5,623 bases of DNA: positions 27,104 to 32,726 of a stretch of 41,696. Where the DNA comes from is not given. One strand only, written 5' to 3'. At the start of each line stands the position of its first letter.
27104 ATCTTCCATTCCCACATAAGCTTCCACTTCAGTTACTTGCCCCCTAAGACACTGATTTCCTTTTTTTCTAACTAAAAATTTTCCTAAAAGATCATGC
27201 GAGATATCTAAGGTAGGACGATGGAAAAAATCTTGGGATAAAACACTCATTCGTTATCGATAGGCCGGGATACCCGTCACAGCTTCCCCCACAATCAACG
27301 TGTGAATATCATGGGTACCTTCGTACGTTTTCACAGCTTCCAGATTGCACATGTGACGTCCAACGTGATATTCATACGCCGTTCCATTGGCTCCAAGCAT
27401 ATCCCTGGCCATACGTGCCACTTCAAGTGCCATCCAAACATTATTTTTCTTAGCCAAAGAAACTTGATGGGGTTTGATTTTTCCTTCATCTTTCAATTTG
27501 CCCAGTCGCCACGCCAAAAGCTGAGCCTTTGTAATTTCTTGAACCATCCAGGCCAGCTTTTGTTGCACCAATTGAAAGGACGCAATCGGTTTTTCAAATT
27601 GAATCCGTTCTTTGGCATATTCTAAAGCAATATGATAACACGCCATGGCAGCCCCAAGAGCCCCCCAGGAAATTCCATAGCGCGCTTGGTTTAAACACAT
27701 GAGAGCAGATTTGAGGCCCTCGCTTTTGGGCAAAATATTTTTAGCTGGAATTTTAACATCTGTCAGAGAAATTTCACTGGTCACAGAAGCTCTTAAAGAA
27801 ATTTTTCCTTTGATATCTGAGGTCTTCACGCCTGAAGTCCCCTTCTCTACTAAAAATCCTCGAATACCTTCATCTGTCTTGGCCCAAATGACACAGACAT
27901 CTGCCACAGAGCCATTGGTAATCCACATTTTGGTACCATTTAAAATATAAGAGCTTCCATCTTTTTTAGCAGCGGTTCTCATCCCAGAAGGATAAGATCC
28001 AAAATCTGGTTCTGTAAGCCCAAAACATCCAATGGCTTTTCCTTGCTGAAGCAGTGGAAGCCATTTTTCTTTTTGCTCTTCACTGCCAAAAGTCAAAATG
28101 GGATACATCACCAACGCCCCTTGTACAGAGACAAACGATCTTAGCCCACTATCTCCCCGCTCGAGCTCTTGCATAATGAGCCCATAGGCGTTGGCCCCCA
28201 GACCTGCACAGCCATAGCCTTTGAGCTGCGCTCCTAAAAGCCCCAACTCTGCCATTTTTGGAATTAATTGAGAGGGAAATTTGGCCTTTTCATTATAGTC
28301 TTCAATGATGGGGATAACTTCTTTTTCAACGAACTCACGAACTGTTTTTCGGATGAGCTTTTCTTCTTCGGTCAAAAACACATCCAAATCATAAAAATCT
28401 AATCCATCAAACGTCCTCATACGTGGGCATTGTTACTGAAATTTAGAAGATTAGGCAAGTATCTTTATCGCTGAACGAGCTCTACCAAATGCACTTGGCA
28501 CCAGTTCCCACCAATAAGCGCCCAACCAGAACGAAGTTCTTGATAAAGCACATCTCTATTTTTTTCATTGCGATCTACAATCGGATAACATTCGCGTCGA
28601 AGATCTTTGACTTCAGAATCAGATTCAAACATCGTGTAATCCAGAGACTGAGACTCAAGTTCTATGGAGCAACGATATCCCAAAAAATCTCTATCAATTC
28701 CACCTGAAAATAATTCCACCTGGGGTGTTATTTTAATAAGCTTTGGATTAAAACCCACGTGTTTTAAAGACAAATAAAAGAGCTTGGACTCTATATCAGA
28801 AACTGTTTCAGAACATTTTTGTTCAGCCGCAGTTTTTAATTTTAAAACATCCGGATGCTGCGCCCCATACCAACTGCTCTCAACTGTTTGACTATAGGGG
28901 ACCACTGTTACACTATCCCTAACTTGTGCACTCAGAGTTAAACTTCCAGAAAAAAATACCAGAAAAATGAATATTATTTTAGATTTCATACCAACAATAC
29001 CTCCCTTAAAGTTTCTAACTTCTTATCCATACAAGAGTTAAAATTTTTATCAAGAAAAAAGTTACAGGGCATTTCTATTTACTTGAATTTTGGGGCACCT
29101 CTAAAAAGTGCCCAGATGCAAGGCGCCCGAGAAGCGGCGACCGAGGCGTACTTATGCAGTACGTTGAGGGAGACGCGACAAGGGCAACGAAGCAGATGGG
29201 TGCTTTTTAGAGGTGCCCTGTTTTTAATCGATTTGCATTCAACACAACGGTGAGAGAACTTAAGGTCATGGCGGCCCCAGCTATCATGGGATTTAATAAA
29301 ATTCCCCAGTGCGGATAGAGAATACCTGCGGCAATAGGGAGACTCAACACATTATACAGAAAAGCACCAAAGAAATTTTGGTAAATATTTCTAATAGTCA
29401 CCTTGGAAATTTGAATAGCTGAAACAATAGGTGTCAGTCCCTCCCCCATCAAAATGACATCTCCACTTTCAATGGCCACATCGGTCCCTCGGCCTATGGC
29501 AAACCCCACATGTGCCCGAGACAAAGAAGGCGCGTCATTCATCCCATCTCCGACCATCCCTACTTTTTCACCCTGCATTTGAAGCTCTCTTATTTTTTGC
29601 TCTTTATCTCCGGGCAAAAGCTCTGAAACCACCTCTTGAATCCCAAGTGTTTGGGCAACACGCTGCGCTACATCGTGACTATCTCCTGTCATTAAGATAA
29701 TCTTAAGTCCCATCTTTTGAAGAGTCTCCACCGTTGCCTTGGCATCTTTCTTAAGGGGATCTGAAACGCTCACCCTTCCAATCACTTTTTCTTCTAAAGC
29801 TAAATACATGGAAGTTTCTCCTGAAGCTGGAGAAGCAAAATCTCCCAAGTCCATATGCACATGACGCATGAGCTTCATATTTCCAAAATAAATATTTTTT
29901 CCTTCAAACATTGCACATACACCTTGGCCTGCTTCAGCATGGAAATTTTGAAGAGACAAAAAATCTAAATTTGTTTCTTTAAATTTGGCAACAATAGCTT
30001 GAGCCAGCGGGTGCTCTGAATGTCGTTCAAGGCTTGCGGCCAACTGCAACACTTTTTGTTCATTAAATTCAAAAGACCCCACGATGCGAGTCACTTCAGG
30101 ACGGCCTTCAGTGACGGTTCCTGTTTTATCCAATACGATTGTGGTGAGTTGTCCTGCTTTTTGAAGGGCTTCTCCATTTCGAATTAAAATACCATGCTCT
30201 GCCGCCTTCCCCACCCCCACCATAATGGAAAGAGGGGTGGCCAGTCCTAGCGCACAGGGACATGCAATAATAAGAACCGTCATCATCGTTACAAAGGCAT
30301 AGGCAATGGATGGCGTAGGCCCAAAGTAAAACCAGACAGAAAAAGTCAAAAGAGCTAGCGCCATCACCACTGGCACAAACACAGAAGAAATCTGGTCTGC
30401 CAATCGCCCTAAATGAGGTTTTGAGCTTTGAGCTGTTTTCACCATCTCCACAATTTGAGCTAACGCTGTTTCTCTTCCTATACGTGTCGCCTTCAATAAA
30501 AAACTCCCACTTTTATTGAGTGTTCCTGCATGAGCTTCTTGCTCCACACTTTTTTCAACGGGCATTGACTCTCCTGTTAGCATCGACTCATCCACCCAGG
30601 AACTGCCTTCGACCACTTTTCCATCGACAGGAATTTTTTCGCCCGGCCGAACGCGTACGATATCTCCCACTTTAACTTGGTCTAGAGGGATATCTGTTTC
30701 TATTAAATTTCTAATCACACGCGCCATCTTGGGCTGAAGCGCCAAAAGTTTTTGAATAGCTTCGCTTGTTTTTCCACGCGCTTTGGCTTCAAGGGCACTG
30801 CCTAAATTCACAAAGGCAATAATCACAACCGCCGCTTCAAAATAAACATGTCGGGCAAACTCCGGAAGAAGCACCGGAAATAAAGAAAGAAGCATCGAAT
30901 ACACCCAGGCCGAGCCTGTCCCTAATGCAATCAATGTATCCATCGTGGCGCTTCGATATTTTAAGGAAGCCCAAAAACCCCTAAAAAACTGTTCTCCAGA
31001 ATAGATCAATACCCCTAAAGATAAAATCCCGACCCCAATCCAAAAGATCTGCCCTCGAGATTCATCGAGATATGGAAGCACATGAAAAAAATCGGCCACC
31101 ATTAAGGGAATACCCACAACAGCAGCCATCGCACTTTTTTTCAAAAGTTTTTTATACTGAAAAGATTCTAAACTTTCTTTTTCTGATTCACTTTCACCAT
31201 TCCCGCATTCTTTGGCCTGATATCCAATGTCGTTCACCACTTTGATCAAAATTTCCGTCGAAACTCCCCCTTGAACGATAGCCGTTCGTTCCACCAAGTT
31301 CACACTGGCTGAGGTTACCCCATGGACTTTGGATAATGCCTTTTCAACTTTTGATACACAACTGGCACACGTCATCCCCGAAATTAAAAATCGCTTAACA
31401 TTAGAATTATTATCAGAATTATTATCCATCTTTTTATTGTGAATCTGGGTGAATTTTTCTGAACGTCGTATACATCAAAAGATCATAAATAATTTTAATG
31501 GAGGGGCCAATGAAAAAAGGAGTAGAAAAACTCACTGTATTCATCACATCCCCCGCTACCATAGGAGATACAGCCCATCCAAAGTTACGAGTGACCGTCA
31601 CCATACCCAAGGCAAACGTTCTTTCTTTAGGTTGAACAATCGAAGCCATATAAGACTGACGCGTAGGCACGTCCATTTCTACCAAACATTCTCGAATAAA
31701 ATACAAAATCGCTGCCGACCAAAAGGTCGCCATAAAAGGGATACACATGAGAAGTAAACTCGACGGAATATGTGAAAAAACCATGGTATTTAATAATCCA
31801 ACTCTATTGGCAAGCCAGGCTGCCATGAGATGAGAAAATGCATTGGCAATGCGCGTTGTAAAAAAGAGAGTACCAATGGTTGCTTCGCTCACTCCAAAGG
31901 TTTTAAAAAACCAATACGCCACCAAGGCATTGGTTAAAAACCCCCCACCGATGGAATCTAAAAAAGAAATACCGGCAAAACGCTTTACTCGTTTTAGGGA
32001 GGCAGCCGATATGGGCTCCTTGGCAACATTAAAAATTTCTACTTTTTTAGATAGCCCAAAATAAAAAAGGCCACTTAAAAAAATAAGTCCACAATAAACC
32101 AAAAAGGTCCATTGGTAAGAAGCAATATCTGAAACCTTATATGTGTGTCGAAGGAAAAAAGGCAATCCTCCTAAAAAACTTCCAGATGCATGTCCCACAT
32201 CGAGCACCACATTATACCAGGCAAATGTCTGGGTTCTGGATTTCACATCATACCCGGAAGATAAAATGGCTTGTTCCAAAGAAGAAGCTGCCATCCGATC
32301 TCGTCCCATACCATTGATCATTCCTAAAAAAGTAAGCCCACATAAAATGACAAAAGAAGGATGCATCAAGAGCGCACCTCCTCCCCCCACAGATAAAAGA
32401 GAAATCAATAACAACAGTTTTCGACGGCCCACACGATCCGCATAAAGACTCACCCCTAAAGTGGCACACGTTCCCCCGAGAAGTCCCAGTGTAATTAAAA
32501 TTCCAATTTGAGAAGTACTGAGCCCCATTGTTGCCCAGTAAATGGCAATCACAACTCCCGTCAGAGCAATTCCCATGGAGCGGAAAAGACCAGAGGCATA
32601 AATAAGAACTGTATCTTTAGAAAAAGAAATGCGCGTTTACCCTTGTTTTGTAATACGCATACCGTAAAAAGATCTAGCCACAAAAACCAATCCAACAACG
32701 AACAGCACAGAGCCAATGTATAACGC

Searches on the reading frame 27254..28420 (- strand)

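Call 11: search_protein_families(library=pfam, proteins=[window:27254-28420:-])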
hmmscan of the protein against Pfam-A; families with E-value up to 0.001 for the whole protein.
window:27254-28420:- (388 aa): 4 families
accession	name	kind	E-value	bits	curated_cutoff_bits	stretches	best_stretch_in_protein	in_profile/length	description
PF02771.21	Acyl-CoA_dh_N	-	5.3e-36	123.9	22.9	1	17-127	1-112/113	Acyl-CoA dehydrogenase, N-terminal domain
PF00441.29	Acyl-CoA_dh_1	-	6.7e-33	114.4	22.4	1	234-381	2-149/150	Acyl-CoA dehydrogenase, C-terminal domain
PF02770.24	Acyl-CoA_dh_M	-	7.2e-22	77.8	33.3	1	132-222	1-97/97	Acyl-CoA dehydrogenase, middle domain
PF08028.16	Acyl-CoA_dh_2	-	3e-11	44.2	22.7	1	249-369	2-132/134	Acyl-CoA dehydrogenase, C-terminal domain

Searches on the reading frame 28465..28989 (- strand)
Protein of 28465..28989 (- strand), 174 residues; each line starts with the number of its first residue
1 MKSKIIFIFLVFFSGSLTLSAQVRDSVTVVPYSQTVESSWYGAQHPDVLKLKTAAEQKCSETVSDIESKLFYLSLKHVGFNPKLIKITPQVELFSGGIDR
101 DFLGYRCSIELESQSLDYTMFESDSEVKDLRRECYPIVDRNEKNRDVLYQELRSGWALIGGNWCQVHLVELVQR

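Call 11: search_protein_families(library=pfam, proteins=[window:28465-28989:-])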
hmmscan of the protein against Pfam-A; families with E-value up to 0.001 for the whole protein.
window:28465-28989:- (174 aa): 0 families

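Call 65: search_protein_families(library=pfam, proteins=[window:28465-28989:-], max_evalue=0.001)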
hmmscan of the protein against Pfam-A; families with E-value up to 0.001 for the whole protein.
window:28465-28989:- (174 aa): 0 families

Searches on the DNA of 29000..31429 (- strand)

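Call 5: search_rna_families(source=window, start=29000, end=29320, threshold=evalue, max_evalue=10, show_alignments=3)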
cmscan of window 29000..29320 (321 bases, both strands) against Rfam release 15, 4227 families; matches with E-value up to 10: 1.
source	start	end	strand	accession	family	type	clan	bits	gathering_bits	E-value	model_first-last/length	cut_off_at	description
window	29017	29087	-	RF02948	cow-rumen-4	Gene; sRNA;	-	18.9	48.5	1.1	1-64/64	no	cow-rumen-4 RNA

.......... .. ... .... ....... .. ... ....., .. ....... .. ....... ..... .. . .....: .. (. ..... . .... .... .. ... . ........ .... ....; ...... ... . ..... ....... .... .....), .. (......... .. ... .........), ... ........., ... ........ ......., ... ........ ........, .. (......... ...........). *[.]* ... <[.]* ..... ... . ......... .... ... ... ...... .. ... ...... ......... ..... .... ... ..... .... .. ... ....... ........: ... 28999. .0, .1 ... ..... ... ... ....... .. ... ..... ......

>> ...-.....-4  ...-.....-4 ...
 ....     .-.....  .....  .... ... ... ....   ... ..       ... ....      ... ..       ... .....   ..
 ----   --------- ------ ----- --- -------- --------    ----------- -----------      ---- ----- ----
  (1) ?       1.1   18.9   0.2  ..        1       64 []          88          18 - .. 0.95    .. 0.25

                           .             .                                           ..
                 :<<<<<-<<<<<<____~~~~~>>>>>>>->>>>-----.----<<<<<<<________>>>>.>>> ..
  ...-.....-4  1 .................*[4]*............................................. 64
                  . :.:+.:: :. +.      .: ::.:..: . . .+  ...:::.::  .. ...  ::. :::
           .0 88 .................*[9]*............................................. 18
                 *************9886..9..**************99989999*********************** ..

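Call 56: search_with_rna_model(model_id=R1, sources=[L126], max_evalue=1)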
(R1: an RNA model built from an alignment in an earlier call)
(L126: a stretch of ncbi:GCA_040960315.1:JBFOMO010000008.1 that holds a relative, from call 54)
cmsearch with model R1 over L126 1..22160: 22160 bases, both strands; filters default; matches with E-value up to 1: 2.
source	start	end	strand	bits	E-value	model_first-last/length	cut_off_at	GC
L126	15468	15594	-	51.2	5.9e-12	1-128/128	no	0.54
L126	18359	18487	-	35.1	1.5e-07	1-128/128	no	0.51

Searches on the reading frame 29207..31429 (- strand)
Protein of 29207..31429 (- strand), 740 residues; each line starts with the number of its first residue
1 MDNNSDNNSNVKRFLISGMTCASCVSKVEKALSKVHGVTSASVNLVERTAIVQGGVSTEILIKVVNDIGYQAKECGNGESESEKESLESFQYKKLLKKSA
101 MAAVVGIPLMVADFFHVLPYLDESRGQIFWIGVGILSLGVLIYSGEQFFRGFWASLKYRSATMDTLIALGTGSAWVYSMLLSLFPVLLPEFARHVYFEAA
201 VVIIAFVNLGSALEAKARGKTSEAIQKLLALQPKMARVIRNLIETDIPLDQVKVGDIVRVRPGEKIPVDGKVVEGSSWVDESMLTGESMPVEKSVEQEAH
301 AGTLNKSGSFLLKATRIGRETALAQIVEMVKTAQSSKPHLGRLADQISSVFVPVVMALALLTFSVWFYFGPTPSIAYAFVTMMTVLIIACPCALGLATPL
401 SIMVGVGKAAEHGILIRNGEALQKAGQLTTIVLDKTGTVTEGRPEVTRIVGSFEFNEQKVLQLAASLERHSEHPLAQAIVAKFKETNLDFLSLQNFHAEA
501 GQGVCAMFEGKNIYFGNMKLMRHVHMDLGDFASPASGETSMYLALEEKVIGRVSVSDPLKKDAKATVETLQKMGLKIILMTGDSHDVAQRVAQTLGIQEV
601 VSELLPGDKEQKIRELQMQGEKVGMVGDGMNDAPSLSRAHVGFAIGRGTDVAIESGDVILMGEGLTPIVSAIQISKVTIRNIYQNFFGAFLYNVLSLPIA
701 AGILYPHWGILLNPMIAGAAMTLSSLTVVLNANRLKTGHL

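Call 11: search_protein_families(library=pfam, proteins=[window:29207-31429:-])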
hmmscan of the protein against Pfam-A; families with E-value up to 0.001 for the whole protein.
window:29207-31429:- (740 aa): 4 families
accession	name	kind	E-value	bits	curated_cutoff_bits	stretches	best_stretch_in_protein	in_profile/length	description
PF00122.25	E1-E2_ATPase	-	3.8e-59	199.7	28.1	1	231-412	2-181/181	E1-E2 ATPase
PF00702.32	Hydrolase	-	5.2e-32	112.2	26.4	1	429-639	2-190/191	haloacid dehalogenase-like hydrolase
PF00403.32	HMA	-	1.9e-14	54.2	24.8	1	14-70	2-61/62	Heavy-metal-associated domain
PF08282.18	Hydrolase_3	-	8.6e-06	26.1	20.9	0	614-658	197-241/255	haloacid dehalogenase-like hydrolase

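Call 53: find_homologous_proteins(query=window:29207-31429:-, max_evalue=1e-100)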
Query window:29207-31429:- (740 aa): 8000 proteins with E <= 1e-100 among 8000 candidates; the best 120 are listed.
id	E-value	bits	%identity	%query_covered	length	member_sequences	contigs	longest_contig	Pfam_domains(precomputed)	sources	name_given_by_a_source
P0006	0.0e+0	1621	100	100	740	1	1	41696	PF00403.33,PF00702.33,PF08282.19,PF00122.26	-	-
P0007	0.0e+0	1176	75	98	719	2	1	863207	PF00403.33,PF00702.33,PF00122.26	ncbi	-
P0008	0.0e+0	1058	71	92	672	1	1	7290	PF00403.33,PF00702.33,PF08282.19,PF00122.26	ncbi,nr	ncbi:MAG: cadmium-translocating P-type ATPase, partial [Deltaproteobacteria bacterium]|nr:cadmium-tr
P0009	0.0e+0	1021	63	99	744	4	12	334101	PF00403.33,PF00702.33,PF08282.19,PF00122.26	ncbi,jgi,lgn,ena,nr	ncbi:MAG: Cu+ exporting ATPase [Deltaproteobacteria bacterium GWA2_38_16]|nr:MAG: Cu+ exporting ATPa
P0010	4.2e-271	919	58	98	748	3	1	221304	PF00403.33,PF00702.33,PF08282.19,PF00122.26,PF12710.14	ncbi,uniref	ncbi:heavy metal translocating P-type ATPase [Sulfuricaulis sp.]|uniref:heavy metal translocating P-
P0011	1.2e-268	911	58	99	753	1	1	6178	PF00403.33,PF00702.33,PF08282.19,PF00122.26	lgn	-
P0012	2.7e-268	910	60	98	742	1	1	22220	PF00403.33,PF00702.33,PF08282.19,PF00122.26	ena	-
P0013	1.3e-266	905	57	97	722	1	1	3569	PF00403.33,PF00702.33,PF08282.19,PF00122.26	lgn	-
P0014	2.1e-266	904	58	98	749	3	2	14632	PF00403.33,PF00702.33,PF08282.19,PF00122.26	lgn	-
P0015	2.3e-266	904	58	99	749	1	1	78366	PF00403.33,PF00702.33,PF08282.19,PF00122.26,PF12710.14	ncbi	-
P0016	2.3e-266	904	58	98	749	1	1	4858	PF00403.33,PF00702.33,PF08282.19,PF00122.26,PF12710.14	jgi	-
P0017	6.0e-266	902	57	99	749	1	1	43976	PF00403.33,PF00702.33,PF08282.19,PF00122.26,PF12710.14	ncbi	-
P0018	1.1e-265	902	57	99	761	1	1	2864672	PF00403.33,PF00702.33,PF08282.19,PF00122.26,PF12710.14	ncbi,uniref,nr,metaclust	ncbi:copper-transporting ATPase [Sulfuricaulis limicola]|uniref:Copper-exporting P-type ATPase n=1 T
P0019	1.6e-265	901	58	99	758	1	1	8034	PF00403.33,PF00702.33,PF08282.19,PF00122.26,PF12710.14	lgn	-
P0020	2.1e-265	901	57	100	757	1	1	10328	PF00403.33,PF00702.33,PF08282.19,PF00122.26,PF12710.14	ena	-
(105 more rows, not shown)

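Call 54: find_encoding_contigs(protein=P0007, flank=10000, max_places=2)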
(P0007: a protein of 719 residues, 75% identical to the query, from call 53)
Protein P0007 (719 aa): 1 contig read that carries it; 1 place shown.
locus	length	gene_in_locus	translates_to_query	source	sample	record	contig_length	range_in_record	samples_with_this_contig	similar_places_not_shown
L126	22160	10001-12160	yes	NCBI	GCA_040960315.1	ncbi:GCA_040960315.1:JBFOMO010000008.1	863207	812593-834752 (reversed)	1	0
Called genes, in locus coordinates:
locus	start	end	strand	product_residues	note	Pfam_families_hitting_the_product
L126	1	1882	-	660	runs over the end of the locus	PF07719:TPR_2 (faint), PF00515:TPR_1 (faint), PF04932:Wzy_C, PF13424:TPR_12 (faint), PF13181:TPR_8 (faint), PF13414:TPR_11 (faint), PF13431:TPR_17 (faint), PF14559:TPR_19 (faint)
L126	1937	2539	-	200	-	PF02563:Poly_export, PF10531:SLBB, PF22461:SLBB_2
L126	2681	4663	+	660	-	PF14522:Cytochrome_C7 (faint), PF22113:Mtrc-MtrF_II-IV_dom (weak), PF09699:Paired_CXXCH_1 (weak), PF22113:Mtrc-MtrF_II-IV_dom, PF09699:Paired_CXXCH_1 (weak), PF14537:Cytochrom_c3_2 (weak)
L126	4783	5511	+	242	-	PF14522:Cytochrome_C7 (faint)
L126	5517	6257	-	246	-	PF00912:Transgly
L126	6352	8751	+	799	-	PF03030:H_PPase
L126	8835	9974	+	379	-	PF07690:MFS_1, PF12832:MFS_1_like (faint), PF07690:MFS_1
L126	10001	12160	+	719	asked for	PF00403:HMA, PF00122:E1-E2_ATPase, PF00702:Hydrolase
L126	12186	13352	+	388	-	PF02771:Acyl-CoA_dh_N, PF02770:Acyl-CoA_dh_M, PF00441:Acyl-CoA_dh_1, PF08028:Acyl-CoA_dh_2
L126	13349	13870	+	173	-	PF02245:Pur_DNA_glyco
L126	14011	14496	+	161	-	-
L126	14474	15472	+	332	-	PF01841:Transglut_core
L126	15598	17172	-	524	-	PF01293:PEPCK_ATP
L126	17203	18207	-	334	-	PF00962:A_deaminase, PF19326:AMP_deaminase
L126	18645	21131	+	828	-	PF13646:HEAT_2 (faint)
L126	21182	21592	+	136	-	PF00472:RF-1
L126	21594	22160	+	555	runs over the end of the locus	PF05960:DUF885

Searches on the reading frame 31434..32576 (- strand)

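Call 11: search_protein_families(library=pfam, proteins=[window:31434-32576:-])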
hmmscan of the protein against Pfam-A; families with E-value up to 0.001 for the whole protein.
window:31434-32576:- (380 aa): 2 families
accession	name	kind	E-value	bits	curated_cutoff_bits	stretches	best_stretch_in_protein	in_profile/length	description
PF07690.21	MFS_1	-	1.3e-26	93.9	33.4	2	203-373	4-173/347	Major Facilitator Superfamily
PF12832.13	MFS_1_like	-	0.00018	21.2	25.2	0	10-342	22-359/373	MFS_1 like family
